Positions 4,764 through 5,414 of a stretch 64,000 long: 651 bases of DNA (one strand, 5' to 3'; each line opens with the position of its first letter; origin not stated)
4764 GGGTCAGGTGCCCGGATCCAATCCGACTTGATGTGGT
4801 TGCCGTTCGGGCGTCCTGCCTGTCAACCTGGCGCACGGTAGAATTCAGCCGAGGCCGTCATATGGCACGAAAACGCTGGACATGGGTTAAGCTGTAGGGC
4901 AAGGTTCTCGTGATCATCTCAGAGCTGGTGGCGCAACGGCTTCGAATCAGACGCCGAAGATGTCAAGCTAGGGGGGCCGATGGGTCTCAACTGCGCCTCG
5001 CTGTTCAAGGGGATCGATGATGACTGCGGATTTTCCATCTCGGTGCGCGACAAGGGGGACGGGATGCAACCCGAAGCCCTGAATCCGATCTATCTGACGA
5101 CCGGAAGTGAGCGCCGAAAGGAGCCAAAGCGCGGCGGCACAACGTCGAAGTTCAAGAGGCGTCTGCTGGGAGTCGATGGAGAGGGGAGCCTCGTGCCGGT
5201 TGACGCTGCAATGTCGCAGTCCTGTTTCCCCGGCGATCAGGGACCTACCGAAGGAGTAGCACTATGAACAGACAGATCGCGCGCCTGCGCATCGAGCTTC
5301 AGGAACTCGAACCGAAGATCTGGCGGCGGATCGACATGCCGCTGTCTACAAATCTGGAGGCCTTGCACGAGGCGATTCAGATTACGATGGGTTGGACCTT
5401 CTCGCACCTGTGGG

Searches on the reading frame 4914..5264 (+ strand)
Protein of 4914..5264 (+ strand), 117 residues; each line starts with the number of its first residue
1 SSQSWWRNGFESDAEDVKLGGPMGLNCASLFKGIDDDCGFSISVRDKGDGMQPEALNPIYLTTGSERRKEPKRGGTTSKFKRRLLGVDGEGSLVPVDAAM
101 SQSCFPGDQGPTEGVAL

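Call 41: search_protein_families(library=pfam, proteins=[window:4980-5264:+], max_evalue=10)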
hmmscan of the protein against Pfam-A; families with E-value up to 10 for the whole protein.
seq(95 aa): 2 families
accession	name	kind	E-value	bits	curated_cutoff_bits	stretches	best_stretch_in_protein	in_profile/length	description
PF13589.12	HATPase_c_3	-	0.011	16.2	25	1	18-57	34-72/137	Histidine kinase-, DNA gyrase B-, and HSP90-like ATPase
PF02518.31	HATPase_c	-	0.11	13.4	26.4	1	15-48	35-67/111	Histidine kinase-, DNA gyrase B-, and HSP90-like ATPase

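Call 67: search_protein_representatives(protein=window:4914-5264:+)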
Query: 117 residues. Proteins with E-value up to 0.001 (for the whole library): 64; up to 1e-10: 12; up to 1e-30: 1. The best 64 are listed.
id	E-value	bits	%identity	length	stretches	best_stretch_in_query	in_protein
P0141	3.4e-57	208.1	100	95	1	23-117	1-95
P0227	3.0e-17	79.2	43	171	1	7-105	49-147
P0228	3.9e-16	75.6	45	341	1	7-97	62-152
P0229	2.2e-13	66.7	40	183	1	7-97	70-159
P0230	5.0e-13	65.5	42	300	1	8-98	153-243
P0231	8.6e-13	64.8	42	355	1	8-97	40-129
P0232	2.5e-11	60.1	40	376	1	8-99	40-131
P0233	4.3e-11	59.3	40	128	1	8-91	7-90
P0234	4.5e-11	59.2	40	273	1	8-97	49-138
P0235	5.0e-11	59.1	39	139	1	7-96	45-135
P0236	6.0e-11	58.8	39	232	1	8-97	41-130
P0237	9.2e-11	58.2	42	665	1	8-97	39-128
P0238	3.6e-10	56.3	37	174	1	8-97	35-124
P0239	4.0e-10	56.2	35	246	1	8-106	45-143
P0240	6.4e-10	55.5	46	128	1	7-75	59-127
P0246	1.0e-08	51.6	42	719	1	8-101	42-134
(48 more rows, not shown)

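Call 69: find_encoding_contigs(protein=P0227, flank=3000, max_places=4)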
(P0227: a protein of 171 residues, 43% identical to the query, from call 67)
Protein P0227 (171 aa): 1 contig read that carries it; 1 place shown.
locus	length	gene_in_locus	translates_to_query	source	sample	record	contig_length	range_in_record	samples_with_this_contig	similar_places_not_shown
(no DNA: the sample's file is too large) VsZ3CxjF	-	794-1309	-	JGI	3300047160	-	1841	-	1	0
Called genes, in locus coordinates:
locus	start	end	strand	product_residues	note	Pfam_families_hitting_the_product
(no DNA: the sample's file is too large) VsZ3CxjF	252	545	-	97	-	PF00296:Bac_luciferase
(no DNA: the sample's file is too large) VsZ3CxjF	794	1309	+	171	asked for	PF13589:HATPase_c_3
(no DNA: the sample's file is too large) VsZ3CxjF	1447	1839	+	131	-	?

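Call 70: search_protein_families(library=pfam, proteins=[P0246, P0237, P0232, P0227], max_evalue=0.01)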
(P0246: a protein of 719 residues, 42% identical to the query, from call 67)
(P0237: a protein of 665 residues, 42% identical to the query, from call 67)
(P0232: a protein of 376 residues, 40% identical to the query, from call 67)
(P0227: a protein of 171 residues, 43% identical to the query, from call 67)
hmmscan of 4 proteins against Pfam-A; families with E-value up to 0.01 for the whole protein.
P0246 (719 aa): 3 families
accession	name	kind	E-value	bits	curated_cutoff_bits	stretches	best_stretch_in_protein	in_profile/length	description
PF13589.12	HATPase_c_3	-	1.2e-18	67.9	25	1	33-140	4-93/137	Histidine kinase-, DNA gyrase B-, and HSP90-like ATPase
PF02518.31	HATPase_c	-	2.6e-05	25.1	26.4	1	30-122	4-70/111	Histidine kinase-, DNA gyrase B-, and HSP90-like ATPase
PF14082.12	SduA_C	-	0.0052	17.4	27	1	536-620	2-59/159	Shedu protein SduA, C-terminal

P0237 (665 aa): 3 families
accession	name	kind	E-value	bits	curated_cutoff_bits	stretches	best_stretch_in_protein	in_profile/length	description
PF13589.12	HATPase_c_3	-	1.7e-18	67.4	25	1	31-150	5-104/137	Histidine kinase-, DNA gyrase B-, and HSP90-like ATPase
PF02518.31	HATPase_c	-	0.00083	20.2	26.4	1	30-93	7-56/111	Histidine kinase-, DNA gyrase B-, and HSP90-like ATPase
PF14082.12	SduA_C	-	0.0069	17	27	0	496-580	3-62/159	Shedu protein SduA, C-terminal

P0232 (376 aa): 2 families
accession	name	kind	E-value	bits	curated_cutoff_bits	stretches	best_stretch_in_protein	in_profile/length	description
PF13589.12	HATPase_c_3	-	4.3e-17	62.9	25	1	32-140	5-94/137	Histidine kinase-, DNA gyrase B-, and HSP90-like ATPase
PF02518.31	HATPase_c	-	6e-05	23.9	26.4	1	33-94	9-56/111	Histidine kinase-, DNA gyrase B-, and HSP90-like ATPase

P0227 (171 aa): 2 families
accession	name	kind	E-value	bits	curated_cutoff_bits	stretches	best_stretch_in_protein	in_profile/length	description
PF13589.12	HATPase_c_3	-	6.7e-14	52.5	25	1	41-145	4-89/137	Histidine kinase-, DNA gyrase B-, and HSP90-like ATPase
PF02518.31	HATPase_c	-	0.00019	22.3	26.4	1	38-102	4-62/111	Histidine kinase-, DNA gyrase B-, and HSP90-like ATPase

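Call 71: search_protein_families(library=padloc, proteins=[P0246, P0237, P0232, window:4914-5264:+], max_evalue=0.01)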
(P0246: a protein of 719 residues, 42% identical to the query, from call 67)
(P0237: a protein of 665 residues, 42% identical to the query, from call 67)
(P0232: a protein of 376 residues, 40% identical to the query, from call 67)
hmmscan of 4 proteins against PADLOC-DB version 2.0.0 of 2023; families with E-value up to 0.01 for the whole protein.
P0246 (719 aa): 2 families
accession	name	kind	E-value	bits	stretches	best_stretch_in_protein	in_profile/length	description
PDLC03419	REase_II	-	2.6e-25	86.9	2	12-220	5-198/695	Type II restriction enzyme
PDLC03485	REase_II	-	1.8e-16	57.7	1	8-236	2-200/611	Type II restriction enzyme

P0237 (665 aa): 2 families
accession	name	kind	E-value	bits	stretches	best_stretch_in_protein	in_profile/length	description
PDLC03419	REase_II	-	1.3e-29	101.1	2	8-212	4-198/695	Type II restriction enzyme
PDLC03485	REase_II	-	1.3e-17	61.4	1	8-215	5-188/611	Type II restriction enzyme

P0232 (376 aa): 6 families
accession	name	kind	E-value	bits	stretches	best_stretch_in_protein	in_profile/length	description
PDLC03419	REase_II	-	3.8e-23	79.7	1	9-222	4-198/695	Type II restriction enzyme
PDLC03485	REase_II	-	4.1e-15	53.2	1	8-147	4-119/611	Type II restriction enzyme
PDLC03234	MTase_II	-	7.6e-05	20.1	1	339-372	131-164/375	Type II methyltransferase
PDLC03378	MTase_II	-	0.00024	18.5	1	341-371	126-156/344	Type II methyltransferase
PDLC00026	DruM2|DruM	-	0.0021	15.7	1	339-372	124-157/336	DNA cytosine methylase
PDLC03355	MTase_II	-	0.0079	13.3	0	332-372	137-177/377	Type II methyltransferase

window:4914-5264:+ (117 aa): 1 family
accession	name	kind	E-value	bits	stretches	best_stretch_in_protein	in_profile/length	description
PDLC03419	REase_II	-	2.6e-05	20.8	1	36-94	51-107/695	Type II restriction enzyme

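Call 75: find_encoding_contigs(protein=P0240, flank=3000, max_places=4)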
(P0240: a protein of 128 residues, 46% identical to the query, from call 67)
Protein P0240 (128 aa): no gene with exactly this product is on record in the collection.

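Call 76: search_dna_similar(query=P0246, collection=plasmids, mode=protein, max_evalue=1e-10, max_rows=12)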
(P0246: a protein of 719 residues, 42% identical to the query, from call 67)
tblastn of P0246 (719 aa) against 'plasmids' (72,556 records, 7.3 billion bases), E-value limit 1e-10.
Records with a match: 23; places in all: 23; records where one place covers at least 80% of the query: 4.
Best place of each record, by identity: <60% 23.
By first word of the organism name: Burkholderia 4; Rhizobium 4; Neisseria 2; Sinorhizobium 2; Acinetobacter 1; Pseudomonas 1; Pantoea 1; Streptococcus 1; Halobaculum 1; Deinococcus 1; and 5 more.
By predicted mobility (MOB-suite, as given by PLSDB): non-mobilizable 13; conjugative 9; mobilizable 1.
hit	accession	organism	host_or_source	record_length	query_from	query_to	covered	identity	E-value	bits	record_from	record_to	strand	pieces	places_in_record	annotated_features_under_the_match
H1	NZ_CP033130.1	Acinetobacter wuhouensis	Culture,Sewage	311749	2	702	97%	24.5%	2e-28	130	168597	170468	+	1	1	ATP-binding protein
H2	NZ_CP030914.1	Pseudomonas aeruginosa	Homo sapiens,sputum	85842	13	698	95%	24.8%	1e-25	121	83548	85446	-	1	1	ATP-binding protein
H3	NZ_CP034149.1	Pantoea agglomerans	whole organism,Poland, Warsaw area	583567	19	702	95%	24.6%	2e-32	142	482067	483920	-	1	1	ATP-binding protein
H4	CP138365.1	Streptococcus agalactiae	Homo sapiens,cell culture,urine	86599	31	702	93%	23.9%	5e-30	135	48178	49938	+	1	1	ATP-binding protein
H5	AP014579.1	Burkholderia sp. RPE67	Riptortus pedestris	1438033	2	457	63%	27.2%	4e-23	113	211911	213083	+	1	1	putative membrane protein (x2)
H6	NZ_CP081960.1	Halobaculum magnesiiphilum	cell culture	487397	10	431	59%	28.8%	1e-25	121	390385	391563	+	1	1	ATP-binding protein | DNA cytosine methyltransferase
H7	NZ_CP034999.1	Rhizobium acidisoli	Phaseolus vulgaris,root nodule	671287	13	400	54%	29.0%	5e-17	94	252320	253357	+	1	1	ATP-binding protein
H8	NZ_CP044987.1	Deinococcus sp. AJ005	single cell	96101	3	403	56%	27.9%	2e-17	95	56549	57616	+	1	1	ATP-binding protein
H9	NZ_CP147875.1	Haloplanus sp. GX21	cell culture,marine solar saltern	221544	10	380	52%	30.1%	2e-24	117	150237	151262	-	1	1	ATP-binding protein | DNA cytosine methyltransferase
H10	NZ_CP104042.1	Rhizobium sp. WSM4643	Pisum sativum,Cell culture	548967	10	420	57%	26.6%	1e-25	121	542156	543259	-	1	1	ATP-binding protein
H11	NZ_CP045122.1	Rubrobacter marinus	single pure culture,marine sediment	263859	7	400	55%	27.3%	4e-19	100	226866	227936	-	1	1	ATP-binding protein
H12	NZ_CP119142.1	Neisseria gonorrhoeae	Homo sapiens,whole organism,synovial ...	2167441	14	409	55%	25.7%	2e-18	98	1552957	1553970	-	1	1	none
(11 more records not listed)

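Call 77: get_annotated_region(hit=H6, flank=3000)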
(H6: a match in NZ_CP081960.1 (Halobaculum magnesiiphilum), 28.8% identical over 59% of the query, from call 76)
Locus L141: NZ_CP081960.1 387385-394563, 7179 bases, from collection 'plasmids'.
description: Halobaculum magnesiiphilum strain NBRC 109044 plasmid unnamed2, complete sequence
organism: Halobaculum magnesiiphilum (NCBI taxid 1017351)
taxonomy: Archaea; Euryarchaeota; Halobacteria; Halobacteriales; Haloferacaceae; Halobaculum; Halobaculum magnesiiphilum
host: -; source: cell culture; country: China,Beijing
typing (MOB-suite, as given by PLSDB): non-mobilizable
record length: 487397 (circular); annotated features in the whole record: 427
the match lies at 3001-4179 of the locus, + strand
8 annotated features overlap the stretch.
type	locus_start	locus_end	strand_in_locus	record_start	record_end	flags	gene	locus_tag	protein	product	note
CDS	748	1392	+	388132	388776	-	-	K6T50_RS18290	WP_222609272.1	hypothetical protein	-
CDS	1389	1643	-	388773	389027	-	-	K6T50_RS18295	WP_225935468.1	hypothetical protein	-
CDS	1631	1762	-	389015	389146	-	-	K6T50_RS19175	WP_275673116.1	hypothetical protein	-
CDS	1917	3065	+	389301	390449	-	-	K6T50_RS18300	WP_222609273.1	DNA cytosine methyltransferase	GO:0006304 - DNA modification [Evidence IEA]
CDS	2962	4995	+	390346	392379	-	-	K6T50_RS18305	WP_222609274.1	ATP-binding protein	-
CDS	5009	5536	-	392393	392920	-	-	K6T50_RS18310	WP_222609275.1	SprT-like domain-containing protein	-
CDS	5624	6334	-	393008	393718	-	-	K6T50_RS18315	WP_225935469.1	DUF6339 family protein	-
CDS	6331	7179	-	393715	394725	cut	-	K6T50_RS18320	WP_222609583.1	hypothetical protein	-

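Call 78: get_annotated_region(hit=H8, flank=3000)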
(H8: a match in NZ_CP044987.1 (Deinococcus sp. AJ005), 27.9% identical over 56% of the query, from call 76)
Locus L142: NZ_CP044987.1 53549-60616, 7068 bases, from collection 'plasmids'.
description: Deinococcus sp. AJ005 plasmid p96k, complete sequence
organism: Deinococcus sp. AJ005 (NCBI taxid 2652443)
taxonomy: Bacteria; Deinococcota; Deinococci; Deinococcales; Deinococcaceae; Deinococcus; Deinococcus sp. AJ005
host: -; source: single cell; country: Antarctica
typing (MOB-suite, as given by PLSDB): non-mobilizable
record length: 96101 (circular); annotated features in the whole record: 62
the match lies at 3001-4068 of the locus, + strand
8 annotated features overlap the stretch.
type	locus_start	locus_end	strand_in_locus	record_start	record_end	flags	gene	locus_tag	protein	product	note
CDS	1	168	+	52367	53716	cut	-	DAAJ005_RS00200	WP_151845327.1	zinc ribbon domain-containing protein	-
CDS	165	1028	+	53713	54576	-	-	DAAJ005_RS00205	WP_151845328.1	hypothetical protein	-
CDS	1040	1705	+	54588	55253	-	-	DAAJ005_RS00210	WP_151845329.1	hypothetical protein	-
CDS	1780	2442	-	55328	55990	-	-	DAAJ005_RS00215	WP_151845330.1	hypothetical protein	-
CDS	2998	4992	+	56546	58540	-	-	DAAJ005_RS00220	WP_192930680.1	ATP-binding protein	-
CDS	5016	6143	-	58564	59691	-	-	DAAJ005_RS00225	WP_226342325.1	DNA cytosine methyltransferase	GO:0006304 - DNA modification [Evidence IEA]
CDS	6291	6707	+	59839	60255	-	-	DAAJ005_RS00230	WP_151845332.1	very short patch repair endonuclease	-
CDS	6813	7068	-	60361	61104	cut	drmC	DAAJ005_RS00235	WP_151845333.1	DISARM system phospholipase D-like protein DrmC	-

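Call 80: find_encoding_contigs(protein=P0228, flank=4000, max_places=4)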
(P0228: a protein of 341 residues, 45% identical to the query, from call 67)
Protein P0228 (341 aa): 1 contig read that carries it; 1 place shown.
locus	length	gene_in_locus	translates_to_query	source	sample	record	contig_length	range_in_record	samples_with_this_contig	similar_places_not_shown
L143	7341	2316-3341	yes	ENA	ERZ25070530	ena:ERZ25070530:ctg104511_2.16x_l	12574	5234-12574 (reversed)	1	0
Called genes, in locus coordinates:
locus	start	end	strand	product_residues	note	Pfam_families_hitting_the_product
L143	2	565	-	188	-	?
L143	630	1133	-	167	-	-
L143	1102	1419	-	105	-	-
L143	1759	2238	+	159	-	-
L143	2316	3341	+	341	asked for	PF13589:HATPase_c_3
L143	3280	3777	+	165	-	-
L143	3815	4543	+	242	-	-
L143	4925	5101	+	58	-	-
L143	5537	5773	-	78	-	-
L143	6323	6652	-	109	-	-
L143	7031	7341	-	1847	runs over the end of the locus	?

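Call 88: get_annotated_region(hit=H9, flank=2500)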
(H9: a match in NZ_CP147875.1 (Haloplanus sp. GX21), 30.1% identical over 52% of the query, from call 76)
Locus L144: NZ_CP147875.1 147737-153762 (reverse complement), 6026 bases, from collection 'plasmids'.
description: Haloplanus sp. GX21 plasmid unnamed1, complete sequence
organism: Haloplanus sp. GX21 (NCBI taxid 3127120)
taxonomy: Archaea; Euryarchaeota; Halobacteria; Halobacteriales; Haloferacaceae; Haloplanus; Haloplanus sp. GX21
host: -; source: cell culture,marine solar saltern; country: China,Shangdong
typing (MOB-suite, as given by PLSDB): non-mobilizable
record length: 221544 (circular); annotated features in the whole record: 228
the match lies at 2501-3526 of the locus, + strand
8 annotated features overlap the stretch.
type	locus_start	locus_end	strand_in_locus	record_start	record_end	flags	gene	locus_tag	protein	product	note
CDS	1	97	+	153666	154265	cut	-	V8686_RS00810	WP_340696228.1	Pycsar system effector family protein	-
CDS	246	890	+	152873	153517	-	-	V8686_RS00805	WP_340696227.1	hypothetical protein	-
CDS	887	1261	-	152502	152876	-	-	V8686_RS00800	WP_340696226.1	hypothetical protein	-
CDS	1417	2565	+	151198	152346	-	-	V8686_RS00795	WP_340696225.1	DNA cytosine methyltransferase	GO:0006304 - DNA modification [Evidence IEA]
CDS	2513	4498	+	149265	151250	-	-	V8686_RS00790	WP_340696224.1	ATP-binding protein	-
CDS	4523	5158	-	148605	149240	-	-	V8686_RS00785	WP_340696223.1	IS6 family transposase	-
CDS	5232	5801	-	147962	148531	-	-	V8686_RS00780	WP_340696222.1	SprT-like domain-containing protein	-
CDS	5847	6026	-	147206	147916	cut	-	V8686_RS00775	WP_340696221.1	DUF6339 family protein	-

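Call 89: get_annotated_region(hit=H11, flank=2500)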
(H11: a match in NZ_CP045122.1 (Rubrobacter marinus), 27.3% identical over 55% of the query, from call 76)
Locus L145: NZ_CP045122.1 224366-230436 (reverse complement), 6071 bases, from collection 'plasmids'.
description: Rubrobacter marinus strain SCSIO 52915 plasmid unnamed1, complete sequence
organism: Rubrobacter marinus (NCBI taxid 2653852)
taxonomy: Bacteria; Actinomycetota; Rubrobacteria; Rubrobacterales; Rubrobacteraceae; Rubrobacter; Rubrobacter marinus
host: -; source: single pure culture,marine sediment; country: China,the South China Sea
typing (MOB-suite, as given by PLSDB): non-mobilizable
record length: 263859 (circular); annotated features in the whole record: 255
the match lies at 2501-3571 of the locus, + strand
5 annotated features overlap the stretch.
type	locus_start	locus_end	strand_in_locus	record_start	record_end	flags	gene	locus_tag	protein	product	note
CDS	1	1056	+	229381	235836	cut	-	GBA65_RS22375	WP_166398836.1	DEAD/DEAH box helicase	-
CDS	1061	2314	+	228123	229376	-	-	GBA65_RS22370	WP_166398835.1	PD-(D/E)XK nuclease family protein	-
CDS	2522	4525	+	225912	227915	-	-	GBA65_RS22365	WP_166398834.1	ATP-binding protein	-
CDS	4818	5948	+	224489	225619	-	-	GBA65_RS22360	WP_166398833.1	restriction endonuclease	GO:0009307 - DNA restriction-modification system [Evidence IEA]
CDS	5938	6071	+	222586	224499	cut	-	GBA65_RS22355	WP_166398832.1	tyrosine-type recombinase/integrase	GO:0015074 - DNA integration [Evidence IEA]; GO:0006310 - DNA recombination [Evidence IEA]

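Call 90: get_annotated_region(hit=H7, flank=2500)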
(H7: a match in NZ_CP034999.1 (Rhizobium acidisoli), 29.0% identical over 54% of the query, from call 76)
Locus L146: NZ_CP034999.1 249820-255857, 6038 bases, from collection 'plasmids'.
description: Rhizobium acidisoli strain FH23 plasmid pRapFH23a, complete sequence
organism: Rhizobium acidisoli (NCBI taxid 1538158)
taxonomy: Bacteria; Pseudomonadota; Alphaproteobacteria; Hyphomicrobiales; Rhizobiaceae; Rhizobium; Rhizobium acidisoli
host: -; source: Phaseolus vulgaris,root nodule; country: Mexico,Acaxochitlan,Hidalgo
typing (MOB-suite, as given by PLSDB): conjugative; relaxase MOBQ; mating-pair formation MPF_T
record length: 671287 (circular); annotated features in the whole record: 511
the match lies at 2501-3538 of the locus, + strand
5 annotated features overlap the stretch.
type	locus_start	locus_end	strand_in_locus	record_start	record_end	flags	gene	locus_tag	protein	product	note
CDS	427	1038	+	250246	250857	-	-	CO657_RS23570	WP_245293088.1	hypothetical protein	-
CDS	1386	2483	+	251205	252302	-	dcm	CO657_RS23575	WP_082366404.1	DNA (cytosine-5-)-methyltransferase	GO:0006304 - DNA modification [Evidence IEA]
CDS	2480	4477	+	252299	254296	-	-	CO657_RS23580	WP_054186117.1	ATP-binding protein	-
CDS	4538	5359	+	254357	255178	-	-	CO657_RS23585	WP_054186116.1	hypothetical protein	-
CDS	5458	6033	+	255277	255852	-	-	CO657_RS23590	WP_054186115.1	hypothetical protein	-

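Call 91: get_annotated_region(hit=H3, flank=2500)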
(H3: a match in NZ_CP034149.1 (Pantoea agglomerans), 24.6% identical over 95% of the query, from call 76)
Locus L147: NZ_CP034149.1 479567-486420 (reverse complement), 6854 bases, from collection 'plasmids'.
description: Pantoea agglomerans strain L15 plasmid pPagL15_1, complete sequence
organism: Pantoea agglomerans (NCBI taxid 549)
taxonomy: Bacteria; Pseudomonadota; Gammaproteobacteria; Enterobacterales; Erwiniaceae; Pantoea; Pantoea agglomerans
host: -; source: whole organism,Poland, Warsaw area; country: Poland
typing (MOB-suite, as given by PLSDB): non-mobilizable; replicon rep_cluster_1232
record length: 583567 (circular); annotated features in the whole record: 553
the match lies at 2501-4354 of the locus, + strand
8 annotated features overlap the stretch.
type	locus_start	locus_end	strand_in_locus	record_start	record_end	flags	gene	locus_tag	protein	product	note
CDS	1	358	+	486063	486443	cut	-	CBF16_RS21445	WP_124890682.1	hypothetical protein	-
CDS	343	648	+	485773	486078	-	-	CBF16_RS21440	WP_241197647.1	Ref family recombination enhancement nuclease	-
CDS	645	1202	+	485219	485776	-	-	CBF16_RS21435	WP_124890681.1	DUF1133 family protein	-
CDS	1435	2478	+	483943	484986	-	-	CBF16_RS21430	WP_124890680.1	DNA cytosine methyltransferase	GO:0006304 - DNA modification [Evidence IEA]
CDS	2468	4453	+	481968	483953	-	-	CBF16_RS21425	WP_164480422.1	ATP-binding protein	-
CDS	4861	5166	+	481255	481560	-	-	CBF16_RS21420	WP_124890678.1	hypothetical protein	-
CDS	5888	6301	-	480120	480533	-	-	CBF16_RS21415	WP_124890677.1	YlcI/YnfO family protein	-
CDS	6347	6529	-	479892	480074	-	-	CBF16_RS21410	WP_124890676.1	type II toxin-antitoxin system HicA family toxin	-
